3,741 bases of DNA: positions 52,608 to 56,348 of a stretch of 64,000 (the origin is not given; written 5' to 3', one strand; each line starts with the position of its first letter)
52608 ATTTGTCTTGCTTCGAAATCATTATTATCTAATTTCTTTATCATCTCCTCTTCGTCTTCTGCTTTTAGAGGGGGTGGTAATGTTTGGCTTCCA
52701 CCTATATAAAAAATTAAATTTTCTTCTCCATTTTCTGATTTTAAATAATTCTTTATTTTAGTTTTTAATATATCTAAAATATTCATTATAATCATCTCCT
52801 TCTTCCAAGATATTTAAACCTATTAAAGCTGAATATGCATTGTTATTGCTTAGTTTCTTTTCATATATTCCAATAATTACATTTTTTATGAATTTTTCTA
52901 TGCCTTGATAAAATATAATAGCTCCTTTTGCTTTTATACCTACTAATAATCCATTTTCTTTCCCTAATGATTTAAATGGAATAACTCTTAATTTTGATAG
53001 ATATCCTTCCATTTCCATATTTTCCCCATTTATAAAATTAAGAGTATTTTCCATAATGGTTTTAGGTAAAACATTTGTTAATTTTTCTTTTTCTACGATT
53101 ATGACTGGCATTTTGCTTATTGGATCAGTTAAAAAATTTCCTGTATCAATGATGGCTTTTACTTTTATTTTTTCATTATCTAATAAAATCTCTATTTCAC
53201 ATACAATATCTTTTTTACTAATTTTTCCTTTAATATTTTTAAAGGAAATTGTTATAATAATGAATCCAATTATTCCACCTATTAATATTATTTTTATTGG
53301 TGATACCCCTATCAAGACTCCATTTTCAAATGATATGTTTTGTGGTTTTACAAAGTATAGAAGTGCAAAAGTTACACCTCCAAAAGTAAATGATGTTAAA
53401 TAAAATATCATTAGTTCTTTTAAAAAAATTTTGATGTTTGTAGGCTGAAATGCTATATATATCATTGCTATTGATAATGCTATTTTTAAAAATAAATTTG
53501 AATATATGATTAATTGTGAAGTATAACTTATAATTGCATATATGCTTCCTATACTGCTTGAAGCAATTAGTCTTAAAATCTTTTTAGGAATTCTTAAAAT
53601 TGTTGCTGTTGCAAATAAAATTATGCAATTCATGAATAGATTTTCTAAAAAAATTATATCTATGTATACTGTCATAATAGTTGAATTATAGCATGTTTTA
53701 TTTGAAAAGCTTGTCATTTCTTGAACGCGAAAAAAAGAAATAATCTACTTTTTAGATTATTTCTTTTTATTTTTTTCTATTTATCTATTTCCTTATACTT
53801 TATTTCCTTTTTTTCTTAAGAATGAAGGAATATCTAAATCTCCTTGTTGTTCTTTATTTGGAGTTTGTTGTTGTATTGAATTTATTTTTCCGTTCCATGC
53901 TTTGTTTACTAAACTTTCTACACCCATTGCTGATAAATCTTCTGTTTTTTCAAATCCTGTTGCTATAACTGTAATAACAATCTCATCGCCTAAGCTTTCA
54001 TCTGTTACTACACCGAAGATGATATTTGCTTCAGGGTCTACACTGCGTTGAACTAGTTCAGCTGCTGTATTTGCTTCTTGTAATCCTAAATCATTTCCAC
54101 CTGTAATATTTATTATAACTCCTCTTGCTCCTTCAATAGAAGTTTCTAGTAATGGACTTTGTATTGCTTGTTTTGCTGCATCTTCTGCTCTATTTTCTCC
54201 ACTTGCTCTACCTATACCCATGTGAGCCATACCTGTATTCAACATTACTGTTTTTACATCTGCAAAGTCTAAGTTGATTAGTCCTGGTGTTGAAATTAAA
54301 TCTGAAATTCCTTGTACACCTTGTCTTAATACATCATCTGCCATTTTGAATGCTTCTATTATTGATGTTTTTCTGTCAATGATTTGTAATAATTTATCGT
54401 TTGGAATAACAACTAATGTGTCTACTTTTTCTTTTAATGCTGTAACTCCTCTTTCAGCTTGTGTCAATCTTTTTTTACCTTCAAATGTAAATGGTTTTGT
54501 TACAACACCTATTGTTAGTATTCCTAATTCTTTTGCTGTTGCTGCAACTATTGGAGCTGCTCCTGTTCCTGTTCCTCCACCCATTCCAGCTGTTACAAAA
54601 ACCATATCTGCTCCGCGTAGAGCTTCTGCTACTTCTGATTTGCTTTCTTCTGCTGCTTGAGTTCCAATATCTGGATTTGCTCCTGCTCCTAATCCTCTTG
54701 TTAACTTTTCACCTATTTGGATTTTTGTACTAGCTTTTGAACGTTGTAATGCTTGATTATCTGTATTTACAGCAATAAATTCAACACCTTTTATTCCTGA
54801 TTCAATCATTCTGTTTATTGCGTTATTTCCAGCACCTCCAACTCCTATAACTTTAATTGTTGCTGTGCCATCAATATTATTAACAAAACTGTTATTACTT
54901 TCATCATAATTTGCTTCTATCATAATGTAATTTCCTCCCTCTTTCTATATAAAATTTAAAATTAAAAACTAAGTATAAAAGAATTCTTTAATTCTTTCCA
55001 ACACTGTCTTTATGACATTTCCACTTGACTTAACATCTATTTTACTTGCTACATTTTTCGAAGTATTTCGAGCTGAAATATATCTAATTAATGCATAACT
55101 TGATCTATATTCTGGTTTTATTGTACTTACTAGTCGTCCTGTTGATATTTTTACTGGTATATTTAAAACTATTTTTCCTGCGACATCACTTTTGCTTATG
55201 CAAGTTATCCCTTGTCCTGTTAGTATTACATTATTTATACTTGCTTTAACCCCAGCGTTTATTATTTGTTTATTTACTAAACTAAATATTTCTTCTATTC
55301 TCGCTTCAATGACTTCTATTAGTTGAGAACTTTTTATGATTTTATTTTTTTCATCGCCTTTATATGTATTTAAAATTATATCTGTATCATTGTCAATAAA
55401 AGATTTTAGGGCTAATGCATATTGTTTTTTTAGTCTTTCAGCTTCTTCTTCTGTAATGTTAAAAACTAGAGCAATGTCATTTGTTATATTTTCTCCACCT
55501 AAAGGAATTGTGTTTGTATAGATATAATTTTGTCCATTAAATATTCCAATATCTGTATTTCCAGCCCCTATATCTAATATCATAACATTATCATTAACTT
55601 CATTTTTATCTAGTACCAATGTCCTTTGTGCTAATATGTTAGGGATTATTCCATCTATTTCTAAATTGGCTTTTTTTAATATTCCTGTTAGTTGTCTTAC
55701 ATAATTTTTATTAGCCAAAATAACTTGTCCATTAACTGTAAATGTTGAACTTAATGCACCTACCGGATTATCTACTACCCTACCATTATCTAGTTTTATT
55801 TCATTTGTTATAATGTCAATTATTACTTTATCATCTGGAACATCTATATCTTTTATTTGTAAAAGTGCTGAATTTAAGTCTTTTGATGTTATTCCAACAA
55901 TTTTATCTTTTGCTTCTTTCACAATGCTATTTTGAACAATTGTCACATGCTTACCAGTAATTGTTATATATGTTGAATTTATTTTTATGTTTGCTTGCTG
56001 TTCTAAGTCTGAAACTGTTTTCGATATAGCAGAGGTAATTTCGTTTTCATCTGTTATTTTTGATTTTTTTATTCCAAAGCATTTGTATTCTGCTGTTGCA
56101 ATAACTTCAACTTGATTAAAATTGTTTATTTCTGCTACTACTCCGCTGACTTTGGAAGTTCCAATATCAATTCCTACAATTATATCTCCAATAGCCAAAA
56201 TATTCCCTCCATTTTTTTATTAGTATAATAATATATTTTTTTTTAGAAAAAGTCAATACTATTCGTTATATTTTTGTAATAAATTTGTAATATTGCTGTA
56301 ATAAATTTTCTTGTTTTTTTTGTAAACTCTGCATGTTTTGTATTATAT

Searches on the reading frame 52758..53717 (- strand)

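Call 57: search_protein_families(library=pfam, proteins=[window:52758-53717:-], max_evalue=0.0001)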
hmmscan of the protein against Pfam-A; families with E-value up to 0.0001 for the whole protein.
window:52758-53717:- (319 aa): 1 family
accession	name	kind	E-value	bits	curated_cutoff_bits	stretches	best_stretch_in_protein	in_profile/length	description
PF03419.18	Peptidase_U4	-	7e-77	259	28.4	1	16-300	1-281/284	Sporulation factor SpoIIGA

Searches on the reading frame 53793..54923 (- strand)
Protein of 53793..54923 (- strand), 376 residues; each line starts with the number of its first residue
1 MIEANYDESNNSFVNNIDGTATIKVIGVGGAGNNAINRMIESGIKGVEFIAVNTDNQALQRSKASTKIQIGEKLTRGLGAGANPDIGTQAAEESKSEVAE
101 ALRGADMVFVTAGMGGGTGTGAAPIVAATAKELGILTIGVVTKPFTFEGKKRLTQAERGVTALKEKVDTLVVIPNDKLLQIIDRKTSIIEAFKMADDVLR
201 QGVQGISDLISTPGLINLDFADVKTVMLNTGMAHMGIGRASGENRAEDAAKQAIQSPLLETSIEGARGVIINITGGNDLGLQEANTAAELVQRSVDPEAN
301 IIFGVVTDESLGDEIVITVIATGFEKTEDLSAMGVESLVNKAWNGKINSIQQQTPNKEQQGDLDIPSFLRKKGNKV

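Call 57: search_protein_families(library=pfam, proteins=[window:53793-54923:-], max_evalue=0.0001)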
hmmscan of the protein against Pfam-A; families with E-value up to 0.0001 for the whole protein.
window:53793-54923:- (376 aa): 2 families
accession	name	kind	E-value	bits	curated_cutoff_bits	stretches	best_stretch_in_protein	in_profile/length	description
PF00091.31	Tubulin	-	5.7e-53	180.5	33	1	23-183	2-190/190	Tubulin/FtsZ family, GTPase domain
PF12327.13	FtsZ_C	-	8.9e-37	125.7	27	1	231-325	1-95/95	FtsZ family, C-terminal domain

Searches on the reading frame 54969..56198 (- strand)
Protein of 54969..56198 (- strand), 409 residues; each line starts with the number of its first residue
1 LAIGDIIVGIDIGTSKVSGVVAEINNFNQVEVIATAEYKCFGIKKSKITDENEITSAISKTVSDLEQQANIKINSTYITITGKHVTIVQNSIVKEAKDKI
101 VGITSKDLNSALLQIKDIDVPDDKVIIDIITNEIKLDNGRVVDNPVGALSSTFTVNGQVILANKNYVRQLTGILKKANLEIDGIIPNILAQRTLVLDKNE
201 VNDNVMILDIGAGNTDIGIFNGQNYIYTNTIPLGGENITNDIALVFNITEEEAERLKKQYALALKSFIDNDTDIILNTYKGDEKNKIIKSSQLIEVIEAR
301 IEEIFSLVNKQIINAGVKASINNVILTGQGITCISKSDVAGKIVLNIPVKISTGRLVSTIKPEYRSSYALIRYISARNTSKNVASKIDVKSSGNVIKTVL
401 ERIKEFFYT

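Call 57: search_protein_families(library=pfam, proteins=[window:54969-56198:-], max_evalue=0.0001)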
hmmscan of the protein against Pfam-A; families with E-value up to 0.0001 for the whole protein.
window:54969-56198:- (409 aa): 4 families
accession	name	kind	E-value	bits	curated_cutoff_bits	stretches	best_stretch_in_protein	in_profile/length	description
PF14450.12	FtsA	-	4e-24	85.8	31.8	1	207-368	2-126/127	Cell division protein FtsA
PF11104.14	PilM_2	-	5e-11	42.6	27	1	194-262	171-239/340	Type IV pilus assembly protein PilM;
PF02491.25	SHS2_FTSA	-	8.7e-09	36.1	25.4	1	82-160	1-78/79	SHS2 domain inserted in FTSA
PF06723.19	MreB_Mbl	-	2.4e-07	30.3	27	1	205-328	147-281/327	MreB/Mbl protein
